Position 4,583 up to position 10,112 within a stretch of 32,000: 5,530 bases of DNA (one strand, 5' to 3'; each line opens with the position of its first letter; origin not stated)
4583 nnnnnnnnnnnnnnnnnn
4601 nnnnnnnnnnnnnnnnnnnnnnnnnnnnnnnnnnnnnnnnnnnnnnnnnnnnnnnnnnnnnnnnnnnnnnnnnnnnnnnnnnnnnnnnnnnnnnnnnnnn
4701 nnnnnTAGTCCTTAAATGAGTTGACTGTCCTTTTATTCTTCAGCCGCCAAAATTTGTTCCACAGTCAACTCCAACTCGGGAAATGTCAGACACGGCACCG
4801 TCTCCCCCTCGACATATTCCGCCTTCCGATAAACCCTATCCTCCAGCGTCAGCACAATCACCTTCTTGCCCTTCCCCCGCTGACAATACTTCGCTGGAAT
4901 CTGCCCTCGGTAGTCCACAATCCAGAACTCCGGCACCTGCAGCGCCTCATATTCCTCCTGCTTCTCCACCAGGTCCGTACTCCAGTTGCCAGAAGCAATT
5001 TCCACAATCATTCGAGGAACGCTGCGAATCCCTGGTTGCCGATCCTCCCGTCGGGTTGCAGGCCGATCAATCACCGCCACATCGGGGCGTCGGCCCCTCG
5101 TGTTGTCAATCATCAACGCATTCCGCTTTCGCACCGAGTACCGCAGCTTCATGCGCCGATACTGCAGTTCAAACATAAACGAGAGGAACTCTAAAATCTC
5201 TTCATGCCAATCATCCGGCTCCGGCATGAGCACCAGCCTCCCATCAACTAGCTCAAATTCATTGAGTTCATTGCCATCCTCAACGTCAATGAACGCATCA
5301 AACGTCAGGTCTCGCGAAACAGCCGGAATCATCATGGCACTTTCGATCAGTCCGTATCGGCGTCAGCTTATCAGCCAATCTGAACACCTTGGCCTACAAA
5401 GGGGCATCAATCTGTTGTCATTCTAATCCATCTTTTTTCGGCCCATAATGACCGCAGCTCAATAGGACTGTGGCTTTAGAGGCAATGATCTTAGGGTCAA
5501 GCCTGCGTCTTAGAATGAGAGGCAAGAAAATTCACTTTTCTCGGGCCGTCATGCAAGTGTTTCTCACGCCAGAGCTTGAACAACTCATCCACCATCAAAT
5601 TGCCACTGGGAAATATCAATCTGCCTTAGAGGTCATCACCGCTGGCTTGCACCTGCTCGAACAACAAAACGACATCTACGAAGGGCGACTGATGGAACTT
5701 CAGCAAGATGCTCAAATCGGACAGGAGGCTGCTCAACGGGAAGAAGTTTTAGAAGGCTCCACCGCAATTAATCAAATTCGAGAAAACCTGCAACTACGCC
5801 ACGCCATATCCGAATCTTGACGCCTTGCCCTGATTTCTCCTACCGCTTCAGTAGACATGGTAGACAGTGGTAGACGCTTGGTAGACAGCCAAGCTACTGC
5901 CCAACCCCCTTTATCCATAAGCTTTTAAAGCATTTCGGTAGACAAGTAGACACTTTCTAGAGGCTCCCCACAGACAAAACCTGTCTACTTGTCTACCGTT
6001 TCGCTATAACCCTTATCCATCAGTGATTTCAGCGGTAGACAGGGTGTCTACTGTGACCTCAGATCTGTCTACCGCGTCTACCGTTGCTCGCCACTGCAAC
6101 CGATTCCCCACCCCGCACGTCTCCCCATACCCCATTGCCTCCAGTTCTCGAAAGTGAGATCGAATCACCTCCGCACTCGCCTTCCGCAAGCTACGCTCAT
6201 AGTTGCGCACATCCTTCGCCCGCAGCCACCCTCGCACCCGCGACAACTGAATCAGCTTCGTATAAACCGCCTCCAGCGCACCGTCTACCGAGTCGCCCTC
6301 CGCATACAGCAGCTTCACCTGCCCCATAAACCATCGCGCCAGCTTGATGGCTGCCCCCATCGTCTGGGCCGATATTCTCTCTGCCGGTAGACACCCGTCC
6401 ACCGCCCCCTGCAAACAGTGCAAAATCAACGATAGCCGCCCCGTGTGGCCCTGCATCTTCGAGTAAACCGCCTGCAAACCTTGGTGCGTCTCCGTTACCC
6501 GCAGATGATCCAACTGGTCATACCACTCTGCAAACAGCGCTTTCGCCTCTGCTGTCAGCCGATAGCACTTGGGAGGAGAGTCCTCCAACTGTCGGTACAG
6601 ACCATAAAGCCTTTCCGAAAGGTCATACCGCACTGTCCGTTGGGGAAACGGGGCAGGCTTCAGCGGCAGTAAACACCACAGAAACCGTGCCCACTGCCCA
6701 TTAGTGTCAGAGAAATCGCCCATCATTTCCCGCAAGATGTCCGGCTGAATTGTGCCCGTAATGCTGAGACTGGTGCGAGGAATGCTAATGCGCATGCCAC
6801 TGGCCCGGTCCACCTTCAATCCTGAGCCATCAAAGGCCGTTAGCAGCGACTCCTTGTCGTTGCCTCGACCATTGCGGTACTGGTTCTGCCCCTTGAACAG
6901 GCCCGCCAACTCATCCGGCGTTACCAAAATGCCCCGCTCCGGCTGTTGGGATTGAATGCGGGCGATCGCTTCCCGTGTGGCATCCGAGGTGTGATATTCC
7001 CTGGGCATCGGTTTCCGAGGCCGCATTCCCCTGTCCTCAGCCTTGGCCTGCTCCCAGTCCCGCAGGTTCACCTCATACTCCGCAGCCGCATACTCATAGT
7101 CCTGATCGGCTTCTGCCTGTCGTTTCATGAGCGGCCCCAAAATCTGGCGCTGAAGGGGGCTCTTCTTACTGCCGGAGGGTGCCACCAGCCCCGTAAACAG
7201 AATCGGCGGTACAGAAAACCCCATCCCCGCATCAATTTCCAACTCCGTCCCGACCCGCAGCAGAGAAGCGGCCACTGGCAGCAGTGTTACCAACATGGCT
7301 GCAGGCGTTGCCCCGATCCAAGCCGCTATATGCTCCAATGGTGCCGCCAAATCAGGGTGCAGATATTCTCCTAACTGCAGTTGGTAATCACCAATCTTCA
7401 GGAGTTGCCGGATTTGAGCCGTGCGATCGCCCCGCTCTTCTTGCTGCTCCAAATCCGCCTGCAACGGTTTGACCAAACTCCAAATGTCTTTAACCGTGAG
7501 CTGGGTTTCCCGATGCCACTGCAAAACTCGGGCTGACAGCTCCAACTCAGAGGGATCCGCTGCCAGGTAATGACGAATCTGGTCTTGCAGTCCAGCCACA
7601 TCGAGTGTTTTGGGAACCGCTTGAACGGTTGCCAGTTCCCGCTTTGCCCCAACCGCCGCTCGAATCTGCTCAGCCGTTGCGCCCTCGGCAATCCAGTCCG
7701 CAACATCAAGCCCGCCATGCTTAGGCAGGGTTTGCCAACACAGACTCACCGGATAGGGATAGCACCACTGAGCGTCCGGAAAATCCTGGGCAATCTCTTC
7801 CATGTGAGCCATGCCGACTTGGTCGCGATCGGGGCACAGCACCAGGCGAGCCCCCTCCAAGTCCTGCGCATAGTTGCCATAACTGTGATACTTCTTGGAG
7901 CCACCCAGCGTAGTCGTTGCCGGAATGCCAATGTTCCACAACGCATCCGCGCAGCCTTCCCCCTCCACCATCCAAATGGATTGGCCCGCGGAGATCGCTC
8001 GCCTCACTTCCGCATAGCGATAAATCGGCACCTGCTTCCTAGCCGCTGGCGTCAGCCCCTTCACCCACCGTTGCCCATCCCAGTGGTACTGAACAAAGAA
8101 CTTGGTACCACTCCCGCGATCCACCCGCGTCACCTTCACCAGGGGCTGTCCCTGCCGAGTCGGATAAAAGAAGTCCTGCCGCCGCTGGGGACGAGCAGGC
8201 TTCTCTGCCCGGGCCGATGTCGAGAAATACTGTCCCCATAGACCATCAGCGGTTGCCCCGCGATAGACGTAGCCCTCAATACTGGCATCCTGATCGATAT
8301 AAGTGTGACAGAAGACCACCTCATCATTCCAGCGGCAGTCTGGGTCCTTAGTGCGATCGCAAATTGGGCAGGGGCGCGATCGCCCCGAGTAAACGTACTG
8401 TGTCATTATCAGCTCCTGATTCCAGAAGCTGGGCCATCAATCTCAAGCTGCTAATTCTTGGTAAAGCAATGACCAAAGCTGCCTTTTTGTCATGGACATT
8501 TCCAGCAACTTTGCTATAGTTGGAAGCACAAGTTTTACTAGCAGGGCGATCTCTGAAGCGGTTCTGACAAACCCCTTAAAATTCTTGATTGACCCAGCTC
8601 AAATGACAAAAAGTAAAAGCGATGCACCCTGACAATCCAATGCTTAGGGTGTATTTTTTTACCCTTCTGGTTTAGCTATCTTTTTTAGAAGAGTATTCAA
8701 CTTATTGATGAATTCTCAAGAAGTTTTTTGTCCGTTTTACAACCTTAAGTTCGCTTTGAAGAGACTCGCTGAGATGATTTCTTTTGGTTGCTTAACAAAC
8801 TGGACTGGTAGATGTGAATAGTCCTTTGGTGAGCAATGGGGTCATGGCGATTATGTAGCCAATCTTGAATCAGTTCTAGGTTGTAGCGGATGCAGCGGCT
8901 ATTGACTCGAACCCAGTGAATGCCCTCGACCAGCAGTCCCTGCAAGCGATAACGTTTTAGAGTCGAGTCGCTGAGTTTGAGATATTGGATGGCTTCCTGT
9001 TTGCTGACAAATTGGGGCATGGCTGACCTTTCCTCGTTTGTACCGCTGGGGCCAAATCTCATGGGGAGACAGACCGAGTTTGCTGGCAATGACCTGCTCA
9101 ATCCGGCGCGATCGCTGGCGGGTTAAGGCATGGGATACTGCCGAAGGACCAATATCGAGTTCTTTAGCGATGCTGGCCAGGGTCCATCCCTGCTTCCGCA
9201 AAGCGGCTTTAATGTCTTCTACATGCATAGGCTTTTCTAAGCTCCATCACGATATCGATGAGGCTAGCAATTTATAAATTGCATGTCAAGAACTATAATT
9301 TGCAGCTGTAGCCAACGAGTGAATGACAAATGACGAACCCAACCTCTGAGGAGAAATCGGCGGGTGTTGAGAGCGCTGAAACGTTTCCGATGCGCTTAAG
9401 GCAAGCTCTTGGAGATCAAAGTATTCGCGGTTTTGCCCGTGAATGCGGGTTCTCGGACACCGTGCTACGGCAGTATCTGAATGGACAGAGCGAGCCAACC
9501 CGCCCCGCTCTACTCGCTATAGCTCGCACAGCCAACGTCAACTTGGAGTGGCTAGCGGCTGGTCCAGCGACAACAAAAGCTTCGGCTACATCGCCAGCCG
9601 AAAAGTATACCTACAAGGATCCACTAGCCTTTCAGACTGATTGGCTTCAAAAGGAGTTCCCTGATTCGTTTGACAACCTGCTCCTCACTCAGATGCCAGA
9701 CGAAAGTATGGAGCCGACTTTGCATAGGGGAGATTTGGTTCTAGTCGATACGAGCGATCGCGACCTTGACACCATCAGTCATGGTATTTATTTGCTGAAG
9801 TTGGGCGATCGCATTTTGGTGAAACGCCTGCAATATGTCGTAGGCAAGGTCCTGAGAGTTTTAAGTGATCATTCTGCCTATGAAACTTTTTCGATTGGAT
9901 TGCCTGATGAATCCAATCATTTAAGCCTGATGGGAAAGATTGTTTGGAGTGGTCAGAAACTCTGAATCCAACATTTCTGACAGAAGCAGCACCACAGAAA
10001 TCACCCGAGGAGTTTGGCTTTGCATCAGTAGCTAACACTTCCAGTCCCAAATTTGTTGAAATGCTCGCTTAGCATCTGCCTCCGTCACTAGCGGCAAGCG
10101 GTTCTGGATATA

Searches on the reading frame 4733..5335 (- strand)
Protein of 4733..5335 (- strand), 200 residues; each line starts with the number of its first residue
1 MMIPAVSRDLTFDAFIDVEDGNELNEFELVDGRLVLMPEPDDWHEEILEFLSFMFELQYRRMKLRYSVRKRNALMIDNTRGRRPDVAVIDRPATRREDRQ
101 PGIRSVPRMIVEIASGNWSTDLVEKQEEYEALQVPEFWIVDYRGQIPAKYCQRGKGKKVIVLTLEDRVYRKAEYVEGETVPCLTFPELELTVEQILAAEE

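Call 14: search_protein_families(library=pfam, proteins=[window:4733-5335:-], max_evalue=0.01)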
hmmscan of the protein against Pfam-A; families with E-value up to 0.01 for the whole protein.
window:4733-5335:- (200 aa): 1 family
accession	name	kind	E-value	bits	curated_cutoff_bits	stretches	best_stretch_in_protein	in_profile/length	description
PF05685.18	Uma2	-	4.1e-29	101.7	27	1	17-193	6-172/172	Putative restriction endonuclease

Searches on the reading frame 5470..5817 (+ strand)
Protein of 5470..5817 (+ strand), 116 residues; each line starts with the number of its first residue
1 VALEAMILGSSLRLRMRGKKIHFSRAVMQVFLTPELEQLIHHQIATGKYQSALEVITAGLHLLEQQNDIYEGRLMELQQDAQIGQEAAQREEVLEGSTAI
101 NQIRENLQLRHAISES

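Call 14: search_protein_families(library=pfam, proteins=[window:5470-5817:+], max_evalue=0.01)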
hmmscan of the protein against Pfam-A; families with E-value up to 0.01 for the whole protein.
window:5470-5817:+ (116 aa): 1 family
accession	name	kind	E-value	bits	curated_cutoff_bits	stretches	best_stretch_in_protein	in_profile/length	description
PF03693.20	ParD_antitoxin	-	4.7e-07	30.6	21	1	33-87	10-60/81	Bacterial antitoxin of ParD toxin-antitoxin type II system and RHH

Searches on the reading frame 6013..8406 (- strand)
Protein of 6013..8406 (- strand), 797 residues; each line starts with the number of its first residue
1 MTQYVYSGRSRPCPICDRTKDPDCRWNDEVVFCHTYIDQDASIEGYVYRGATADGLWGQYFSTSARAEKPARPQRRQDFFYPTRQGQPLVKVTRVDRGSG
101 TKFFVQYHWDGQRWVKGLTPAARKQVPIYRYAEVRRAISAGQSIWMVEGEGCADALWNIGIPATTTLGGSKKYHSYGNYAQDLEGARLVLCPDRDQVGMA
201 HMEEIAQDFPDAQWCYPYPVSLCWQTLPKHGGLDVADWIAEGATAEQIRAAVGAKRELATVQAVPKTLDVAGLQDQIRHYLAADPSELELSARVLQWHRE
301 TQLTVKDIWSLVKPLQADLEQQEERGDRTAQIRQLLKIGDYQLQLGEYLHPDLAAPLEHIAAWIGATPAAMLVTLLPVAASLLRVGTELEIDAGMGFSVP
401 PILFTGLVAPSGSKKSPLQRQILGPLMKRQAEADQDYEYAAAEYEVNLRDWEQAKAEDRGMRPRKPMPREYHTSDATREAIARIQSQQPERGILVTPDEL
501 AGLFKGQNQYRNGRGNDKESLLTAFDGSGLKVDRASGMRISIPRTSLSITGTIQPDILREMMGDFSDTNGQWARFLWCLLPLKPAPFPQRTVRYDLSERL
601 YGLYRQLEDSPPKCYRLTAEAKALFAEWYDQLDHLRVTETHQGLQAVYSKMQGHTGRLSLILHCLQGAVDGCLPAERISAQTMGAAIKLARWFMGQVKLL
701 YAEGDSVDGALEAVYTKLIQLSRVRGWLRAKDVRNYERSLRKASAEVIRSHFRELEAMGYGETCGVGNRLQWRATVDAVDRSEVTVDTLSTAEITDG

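Call 14: search_protein_families(library=pfam, proteins=[window:6013-8406:-], max_evalue=0.01)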
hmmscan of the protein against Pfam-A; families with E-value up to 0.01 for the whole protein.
window:6013-8406:- (797 aa): 1 family
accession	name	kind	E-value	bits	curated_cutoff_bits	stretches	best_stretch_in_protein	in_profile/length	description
PF13148.11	DUF3987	-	3.4e-55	188.2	27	1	367-702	2-363/364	Protein of unknown function (DUF3987)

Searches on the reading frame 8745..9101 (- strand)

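Call 14: search_protein_families(library=pfam, proteins=[window:8745-9101:-], max_evalue=0.01)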
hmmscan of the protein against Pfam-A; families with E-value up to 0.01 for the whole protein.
window:8745-9101:- (118 aa): 1 family
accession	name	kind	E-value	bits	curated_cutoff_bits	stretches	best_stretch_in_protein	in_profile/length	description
PF12728.13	HTH_17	-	0.00019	22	27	1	34-85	4-50/51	Helix-turn-helix domain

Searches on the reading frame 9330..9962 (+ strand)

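Call 14: search_protein_families(library=pfam, proteins=[window:9330-9962:+], max_evalue=0.01)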
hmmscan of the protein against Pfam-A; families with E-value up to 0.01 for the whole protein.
window:9330-9962:+ (211 aa): 4 families
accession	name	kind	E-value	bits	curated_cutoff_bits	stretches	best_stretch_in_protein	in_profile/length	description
PF00717.28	Peptidase_S24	-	5.1e-10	39.5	23.3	1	87-205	9-116/116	Peptidase S24-like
PF01381.28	HTH_3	-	2.1e-06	28.1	23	1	31-75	12-55/55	Helix-turn-helix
PF13560.12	HTH_31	-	3.1e-05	24.6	27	1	22-70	8-56/64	Helix-turn-helix domain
PF12844.13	HTH_19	-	0.00021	21.5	30.2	1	31-79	14-62/64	Helix-turn-helix domain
